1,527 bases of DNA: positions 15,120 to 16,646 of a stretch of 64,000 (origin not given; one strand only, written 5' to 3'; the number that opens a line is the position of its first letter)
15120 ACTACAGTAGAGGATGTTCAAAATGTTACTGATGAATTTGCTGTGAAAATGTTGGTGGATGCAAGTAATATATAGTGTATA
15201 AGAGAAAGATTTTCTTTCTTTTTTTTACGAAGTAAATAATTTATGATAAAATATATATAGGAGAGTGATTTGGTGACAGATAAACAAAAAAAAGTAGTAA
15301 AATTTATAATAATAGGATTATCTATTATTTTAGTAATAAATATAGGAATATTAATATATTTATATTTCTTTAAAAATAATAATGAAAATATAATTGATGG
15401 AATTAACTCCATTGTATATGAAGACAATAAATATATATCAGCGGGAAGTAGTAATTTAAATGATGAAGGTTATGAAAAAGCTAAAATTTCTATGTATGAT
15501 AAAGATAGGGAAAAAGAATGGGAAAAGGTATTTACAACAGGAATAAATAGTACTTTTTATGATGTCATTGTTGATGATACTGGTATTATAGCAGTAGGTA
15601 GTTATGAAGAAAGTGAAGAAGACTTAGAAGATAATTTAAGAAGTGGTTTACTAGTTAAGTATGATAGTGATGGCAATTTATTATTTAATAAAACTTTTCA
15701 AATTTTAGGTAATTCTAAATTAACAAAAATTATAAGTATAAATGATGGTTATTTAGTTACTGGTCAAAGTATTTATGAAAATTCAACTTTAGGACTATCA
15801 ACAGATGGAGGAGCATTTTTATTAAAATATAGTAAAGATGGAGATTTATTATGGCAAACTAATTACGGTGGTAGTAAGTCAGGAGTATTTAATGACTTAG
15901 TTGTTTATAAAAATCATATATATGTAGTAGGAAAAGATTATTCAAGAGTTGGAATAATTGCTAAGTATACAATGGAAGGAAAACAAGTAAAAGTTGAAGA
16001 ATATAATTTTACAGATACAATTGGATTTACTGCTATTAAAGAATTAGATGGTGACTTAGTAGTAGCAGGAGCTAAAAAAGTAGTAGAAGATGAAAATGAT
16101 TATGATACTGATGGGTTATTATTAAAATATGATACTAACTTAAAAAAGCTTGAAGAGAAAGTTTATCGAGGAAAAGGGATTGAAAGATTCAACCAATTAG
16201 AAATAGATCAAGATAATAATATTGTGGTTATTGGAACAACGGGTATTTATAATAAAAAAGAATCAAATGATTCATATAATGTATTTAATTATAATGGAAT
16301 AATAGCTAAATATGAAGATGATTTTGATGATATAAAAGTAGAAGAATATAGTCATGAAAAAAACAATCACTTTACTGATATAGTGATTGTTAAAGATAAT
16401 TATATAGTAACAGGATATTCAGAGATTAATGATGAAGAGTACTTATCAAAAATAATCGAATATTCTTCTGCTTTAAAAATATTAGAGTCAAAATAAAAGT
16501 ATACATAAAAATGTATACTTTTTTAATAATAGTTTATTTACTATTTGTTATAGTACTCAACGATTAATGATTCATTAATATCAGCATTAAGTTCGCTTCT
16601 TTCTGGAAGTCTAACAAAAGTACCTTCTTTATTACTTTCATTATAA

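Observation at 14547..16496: TasA/camelysin-like protein with SipW-cognate-type signal followed by an SBBP beta-propeller membrane protein, without an adjacent SipW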

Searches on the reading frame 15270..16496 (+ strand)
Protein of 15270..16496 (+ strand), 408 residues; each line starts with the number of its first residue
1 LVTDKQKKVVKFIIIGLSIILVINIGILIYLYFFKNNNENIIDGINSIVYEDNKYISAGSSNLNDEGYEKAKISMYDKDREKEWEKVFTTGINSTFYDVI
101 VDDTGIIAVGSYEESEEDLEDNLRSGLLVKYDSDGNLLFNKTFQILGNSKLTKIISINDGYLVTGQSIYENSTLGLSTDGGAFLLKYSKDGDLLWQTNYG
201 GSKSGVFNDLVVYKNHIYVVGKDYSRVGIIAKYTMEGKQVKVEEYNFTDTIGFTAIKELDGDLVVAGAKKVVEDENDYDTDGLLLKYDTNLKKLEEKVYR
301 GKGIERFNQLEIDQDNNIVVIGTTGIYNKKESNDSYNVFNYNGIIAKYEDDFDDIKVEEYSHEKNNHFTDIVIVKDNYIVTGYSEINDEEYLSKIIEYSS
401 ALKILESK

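Call 4: search_protein_families(library=pfam, proteins=[window:15270-16496:+], max_evalue=1)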
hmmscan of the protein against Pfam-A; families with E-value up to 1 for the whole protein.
window:15270-16496:+ (408 aa): 3 families
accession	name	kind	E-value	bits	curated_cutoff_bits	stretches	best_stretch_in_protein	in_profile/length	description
PF04478.17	Mid2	-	0.0053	17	23.2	1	3-48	42-87/150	Mid2 like cell wall stress sensor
PF13360.13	PQQ_2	-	0.091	12.8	27.6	1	177-224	38-83/233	Outer membrane protein assembly factor BamB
PF05986.19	ADAMTS_spacer1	-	0.19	12.5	23.6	1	238-296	25-81/115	ADAM-TS Spacer 1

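Call 5: search_protein_families(library=ncbifam, proteins=[window:15270-16496:+], max_evalue=1)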
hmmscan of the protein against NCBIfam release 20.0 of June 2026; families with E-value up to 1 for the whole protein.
window:15270-16496:+ (408 aa): 1 family
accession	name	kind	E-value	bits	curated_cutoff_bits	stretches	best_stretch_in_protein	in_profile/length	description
NF047981.1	RC1041_fam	subfamily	0.12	12.1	90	1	7-39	18-47/57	RC1041 family protein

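Call 11: find_homologous_proteins(query=window:15270-16496:+, max_evalue=0.001)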
Query window:15270-16496:+ (408 aa): 260 proteins with E <= 0.001 among 5861 candidates; the best 120 are listed.
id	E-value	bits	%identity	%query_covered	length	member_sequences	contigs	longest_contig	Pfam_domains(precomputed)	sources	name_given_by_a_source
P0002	4.6e-255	864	100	100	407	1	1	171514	-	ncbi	-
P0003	2.4e-132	460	54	96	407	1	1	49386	-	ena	-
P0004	3.2e-132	459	54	96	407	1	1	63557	-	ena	-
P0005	9.2e-131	455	53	100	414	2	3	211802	-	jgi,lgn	jgi:hypothetical protein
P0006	1.4e-129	451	53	99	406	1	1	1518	-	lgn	-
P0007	5.0e-126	439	51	99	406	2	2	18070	-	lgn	-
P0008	1.5e-121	424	50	94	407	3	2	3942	-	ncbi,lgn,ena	-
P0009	2.1e-121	424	52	93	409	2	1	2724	-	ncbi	-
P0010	5.2e-121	423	49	99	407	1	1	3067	-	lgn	-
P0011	3.6e-120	420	50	93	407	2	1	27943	PF19007.8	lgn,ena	-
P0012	9.1e-119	415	48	93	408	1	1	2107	-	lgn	-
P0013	1.1e-118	415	47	98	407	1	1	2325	-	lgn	-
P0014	1.3e-118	415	51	93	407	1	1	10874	-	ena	-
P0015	6.1e-118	412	50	96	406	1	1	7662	PF19007.8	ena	-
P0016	8.2e-118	412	50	96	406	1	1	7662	PF19007.8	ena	-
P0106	1.1e-102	362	45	98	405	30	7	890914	-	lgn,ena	-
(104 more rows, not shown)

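Call 13: find_encoding_contigs(protein=P0005, flank=6000, max_places=2)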
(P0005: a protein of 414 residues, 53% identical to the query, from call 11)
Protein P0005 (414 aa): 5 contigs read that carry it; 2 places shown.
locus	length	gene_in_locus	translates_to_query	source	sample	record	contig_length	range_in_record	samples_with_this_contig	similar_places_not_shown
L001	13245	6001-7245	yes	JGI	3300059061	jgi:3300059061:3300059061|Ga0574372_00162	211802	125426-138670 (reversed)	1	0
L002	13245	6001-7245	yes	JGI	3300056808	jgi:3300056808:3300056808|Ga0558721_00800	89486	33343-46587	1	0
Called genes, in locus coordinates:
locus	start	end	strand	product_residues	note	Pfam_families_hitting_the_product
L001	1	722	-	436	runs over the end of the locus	PF02388:FemAB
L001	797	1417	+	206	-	PF02390:Methyltransf_4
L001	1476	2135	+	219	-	-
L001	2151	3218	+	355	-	-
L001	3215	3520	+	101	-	-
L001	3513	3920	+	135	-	PF12732:YtxH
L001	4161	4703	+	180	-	PF01928:CYTH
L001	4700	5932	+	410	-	PF00579:tRNA-synt_1b, PF22421:SYY_C-terminal, PF01479:S4 (weak)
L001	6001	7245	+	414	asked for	-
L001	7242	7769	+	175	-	PF00300:His_Phos_1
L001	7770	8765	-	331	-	PF04203:Sortase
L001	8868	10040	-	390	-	PF13936:HTH_38 (faint)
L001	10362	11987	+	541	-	-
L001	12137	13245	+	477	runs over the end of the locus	PF05598:DUF772, PF01609:DDE_Tnp_1, PF13751:DDE_Tnp_1_6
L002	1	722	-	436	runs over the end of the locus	PF02388:FemAB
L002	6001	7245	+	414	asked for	-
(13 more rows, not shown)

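Call 14: find_encoding_contigs(protein=P0106, flank=6000, max_places=2)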
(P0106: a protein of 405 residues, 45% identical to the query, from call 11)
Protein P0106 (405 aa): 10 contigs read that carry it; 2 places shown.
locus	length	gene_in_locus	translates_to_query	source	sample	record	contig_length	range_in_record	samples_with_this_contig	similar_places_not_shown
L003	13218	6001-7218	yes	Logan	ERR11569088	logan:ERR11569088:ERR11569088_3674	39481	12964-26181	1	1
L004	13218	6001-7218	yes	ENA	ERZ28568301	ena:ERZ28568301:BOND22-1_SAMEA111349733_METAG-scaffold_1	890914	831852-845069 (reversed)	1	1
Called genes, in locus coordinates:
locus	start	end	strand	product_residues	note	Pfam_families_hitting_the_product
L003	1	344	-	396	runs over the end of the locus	PF02388:FemAB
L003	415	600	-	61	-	-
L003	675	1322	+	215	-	PF24675:NpmA (weak), PF02390:Methyltransf_4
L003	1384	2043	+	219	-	-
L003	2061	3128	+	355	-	-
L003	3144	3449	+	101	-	-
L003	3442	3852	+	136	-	PF12732:YtxH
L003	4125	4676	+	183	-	PF01928:CYTH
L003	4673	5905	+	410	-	PF00579:tRNA-synt_1b, PF22421:SYY_C-terminal, PF01479:S4 (weak)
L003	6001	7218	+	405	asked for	-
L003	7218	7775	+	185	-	PF00300:His_Phos_1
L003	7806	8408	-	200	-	PF00163:Ribosomal_S4, PF01479:S4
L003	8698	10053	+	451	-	PF18998:Flg_new_2 (weak)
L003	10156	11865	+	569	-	PF06160:EzrA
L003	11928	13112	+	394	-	PF22025:ThiI_fer, PF02926:THUMP, PF02568:ThiI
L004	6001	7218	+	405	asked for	-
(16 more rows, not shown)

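Call 44: search_protein_families(library=pfam, alignment_id=A4, max_evalue=1)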
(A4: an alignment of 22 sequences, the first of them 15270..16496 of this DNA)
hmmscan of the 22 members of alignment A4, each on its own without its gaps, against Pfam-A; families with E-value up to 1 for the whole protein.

A. member 1, window:15270-16496:+ (408 aa): 3 families
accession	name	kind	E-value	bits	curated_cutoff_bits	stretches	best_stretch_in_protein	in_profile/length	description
PF04478.17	Mid2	-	0.0053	17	23.2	1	3-48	42-87/150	Mid2 like cell wall stress sensor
PF13360.13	PQQ_2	-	0.091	12.8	27.6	1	177-224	38-83/233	Outer membrane protein assembly factor BamB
PF05986.19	ADAMTS_spacer1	-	0.19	12.5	23.6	1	238-296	25-81/115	ADAM-TS Spacer 1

B. families by the number of members that match (of 22 scanned): 36 families (the first 25 are shown)
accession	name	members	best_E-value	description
PF18713.7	DUF5645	3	7.8e-05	Domain of unknown function (DUF5645)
PF19007.6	DUF5736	2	0.0015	Domain of unknown function (DUF5736)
PF04478.17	Mid2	2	0.0053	Mid2 like cell wall stress sensor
PF05228.19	CHASE4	2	0.013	CHASE4 domain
PF20634.2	IFNGR1_transm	2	0.024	Interferon gamma receptor 1, transmembrane region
PF19033.6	Intu_longin_3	2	0.025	Intu longin-like domain 3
PF13360.13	PQQ_2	2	0.029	Outer membrane protein assembly factor BamB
PF13964.12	Kelch_6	2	0.042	Kelch motif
PF15243.11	ANAPC15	2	0.061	Anaphase-promoting complex subunit 15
PF13800.11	Sigma_reg_N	2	0.062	Sigma factor regulator N-terminal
PF23846.1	Cache_WalK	2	0.089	WalK sensor protein kinase Chache domain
PF14312.12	FG-GAP_2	2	0.3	FG-GAP repeat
PF24981.1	Beta-prop_ATRN-LZTR1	1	0.00025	Attractin/LZTR1 beta-propeller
PF17870.6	Insulin_TMD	1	0.0045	Insulin receptor trans-membrane segment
PF01344.31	Kelch_1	1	0.0057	Kelch motif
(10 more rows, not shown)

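Call 45: search_solved_structures(query=A4, max_evalue=1, show_alignments=2)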
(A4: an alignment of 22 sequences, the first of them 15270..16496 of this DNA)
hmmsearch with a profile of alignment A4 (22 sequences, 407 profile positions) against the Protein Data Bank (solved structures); distinct sequences matched with E-value up to 1: 4.
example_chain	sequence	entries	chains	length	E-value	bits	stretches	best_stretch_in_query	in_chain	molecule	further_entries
7fh7_A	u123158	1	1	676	2.4e-08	36.5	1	225-361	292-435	CylK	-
7fh6_A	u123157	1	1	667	2.7e-08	36.4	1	225-362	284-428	CylK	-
7ron_A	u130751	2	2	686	3.8e-08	35.8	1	225-362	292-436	CylK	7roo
7fh8_A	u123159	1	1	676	6.3e-08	35.1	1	225-362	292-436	CylK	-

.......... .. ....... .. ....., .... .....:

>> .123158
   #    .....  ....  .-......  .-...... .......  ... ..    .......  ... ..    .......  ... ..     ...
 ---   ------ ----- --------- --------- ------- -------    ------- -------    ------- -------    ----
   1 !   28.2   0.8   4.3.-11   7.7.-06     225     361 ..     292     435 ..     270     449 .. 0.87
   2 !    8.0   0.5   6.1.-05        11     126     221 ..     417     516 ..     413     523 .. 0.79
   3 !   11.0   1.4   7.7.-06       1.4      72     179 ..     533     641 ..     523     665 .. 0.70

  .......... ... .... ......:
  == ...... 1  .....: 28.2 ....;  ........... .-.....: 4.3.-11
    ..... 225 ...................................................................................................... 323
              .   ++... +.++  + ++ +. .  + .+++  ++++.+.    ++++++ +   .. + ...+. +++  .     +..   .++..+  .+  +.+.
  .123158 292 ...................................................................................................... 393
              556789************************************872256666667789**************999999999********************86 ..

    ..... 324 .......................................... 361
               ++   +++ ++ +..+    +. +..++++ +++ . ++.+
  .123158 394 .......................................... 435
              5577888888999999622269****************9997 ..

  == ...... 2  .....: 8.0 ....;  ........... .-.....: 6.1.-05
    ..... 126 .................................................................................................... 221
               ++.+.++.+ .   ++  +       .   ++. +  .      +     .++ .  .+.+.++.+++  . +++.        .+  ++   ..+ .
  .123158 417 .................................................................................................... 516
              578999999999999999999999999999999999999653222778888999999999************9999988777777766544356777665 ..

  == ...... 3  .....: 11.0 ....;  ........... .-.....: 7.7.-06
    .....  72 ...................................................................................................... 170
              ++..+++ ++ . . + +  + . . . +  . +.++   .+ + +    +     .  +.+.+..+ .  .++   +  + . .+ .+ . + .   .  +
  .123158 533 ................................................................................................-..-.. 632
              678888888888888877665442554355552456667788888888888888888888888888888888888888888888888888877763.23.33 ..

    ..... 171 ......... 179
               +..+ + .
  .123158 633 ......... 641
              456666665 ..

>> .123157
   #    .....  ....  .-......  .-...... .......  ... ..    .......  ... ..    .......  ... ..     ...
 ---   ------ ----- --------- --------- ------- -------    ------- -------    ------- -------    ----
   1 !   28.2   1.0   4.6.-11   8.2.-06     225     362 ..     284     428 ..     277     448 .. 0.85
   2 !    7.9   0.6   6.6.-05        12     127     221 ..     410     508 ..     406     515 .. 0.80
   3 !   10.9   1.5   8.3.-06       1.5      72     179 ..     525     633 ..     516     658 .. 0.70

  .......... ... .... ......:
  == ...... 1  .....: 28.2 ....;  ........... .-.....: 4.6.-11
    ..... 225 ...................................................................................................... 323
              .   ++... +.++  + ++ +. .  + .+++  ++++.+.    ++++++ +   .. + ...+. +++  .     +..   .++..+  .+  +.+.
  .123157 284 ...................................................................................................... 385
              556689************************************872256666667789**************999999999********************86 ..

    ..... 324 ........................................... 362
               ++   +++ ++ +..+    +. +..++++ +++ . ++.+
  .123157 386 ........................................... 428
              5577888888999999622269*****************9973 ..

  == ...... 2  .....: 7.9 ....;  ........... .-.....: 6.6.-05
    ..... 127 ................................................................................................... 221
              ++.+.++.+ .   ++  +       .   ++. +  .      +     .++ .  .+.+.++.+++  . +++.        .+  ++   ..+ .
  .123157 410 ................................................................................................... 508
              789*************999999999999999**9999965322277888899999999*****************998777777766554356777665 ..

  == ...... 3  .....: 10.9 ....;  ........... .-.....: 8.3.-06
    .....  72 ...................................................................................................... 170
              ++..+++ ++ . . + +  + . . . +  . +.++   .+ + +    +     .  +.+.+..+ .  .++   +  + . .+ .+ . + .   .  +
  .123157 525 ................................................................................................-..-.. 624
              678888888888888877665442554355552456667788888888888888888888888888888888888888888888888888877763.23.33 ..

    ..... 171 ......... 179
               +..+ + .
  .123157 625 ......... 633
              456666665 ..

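Call 51: find_encoding_contigs(protein=P0003, flank=5000, max_places=2)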
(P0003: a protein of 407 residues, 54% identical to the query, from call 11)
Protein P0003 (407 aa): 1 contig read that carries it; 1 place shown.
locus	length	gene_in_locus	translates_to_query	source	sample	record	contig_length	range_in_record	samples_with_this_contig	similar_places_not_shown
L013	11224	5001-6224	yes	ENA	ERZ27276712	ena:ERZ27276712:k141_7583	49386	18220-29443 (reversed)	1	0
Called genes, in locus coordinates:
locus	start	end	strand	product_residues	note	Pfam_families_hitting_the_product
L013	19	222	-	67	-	-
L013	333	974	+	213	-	PF02390:Methyltransf_4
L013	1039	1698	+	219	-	-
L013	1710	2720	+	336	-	-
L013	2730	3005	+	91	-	-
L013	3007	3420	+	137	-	PF12732:YtxH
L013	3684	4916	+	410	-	PF00579:tRNA-synt_1b, PF01479:S4 (faint), PF22421:SYY_C-terminal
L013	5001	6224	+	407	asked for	-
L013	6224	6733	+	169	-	PF00300:His_Phos_1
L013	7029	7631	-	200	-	PF00163:Ribosomal_S4, PF01479:S4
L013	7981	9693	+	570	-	PF06160:EzrA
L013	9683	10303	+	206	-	-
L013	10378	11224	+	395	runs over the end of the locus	PF22025:ThiI_fer, PF02926:THUMP, PF02568:ThiI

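Call 52: find_encoding_contigs(protein=P0007, flank=5000, max_places=2)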
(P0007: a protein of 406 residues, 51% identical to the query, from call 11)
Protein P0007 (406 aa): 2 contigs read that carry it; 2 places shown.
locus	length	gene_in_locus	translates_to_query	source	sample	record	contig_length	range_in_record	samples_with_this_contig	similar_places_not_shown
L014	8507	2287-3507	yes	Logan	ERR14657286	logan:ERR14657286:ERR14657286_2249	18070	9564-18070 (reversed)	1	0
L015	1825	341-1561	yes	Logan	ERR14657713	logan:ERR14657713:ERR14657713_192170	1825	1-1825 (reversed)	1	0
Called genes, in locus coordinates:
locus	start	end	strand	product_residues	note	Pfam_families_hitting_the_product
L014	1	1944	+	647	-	?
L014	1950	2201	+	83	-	-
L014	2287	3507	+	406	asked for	-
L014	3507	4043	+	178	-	PF00300:His_Phos_1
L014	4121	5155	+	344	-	-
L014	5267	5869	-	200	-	PF00163:Ribosomal_S4, PF01479:S4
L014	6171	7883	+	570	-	PF06160:EzrA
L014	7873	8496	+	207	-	-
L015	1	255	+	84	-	?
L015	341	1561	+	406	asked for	-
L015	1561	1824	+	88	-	?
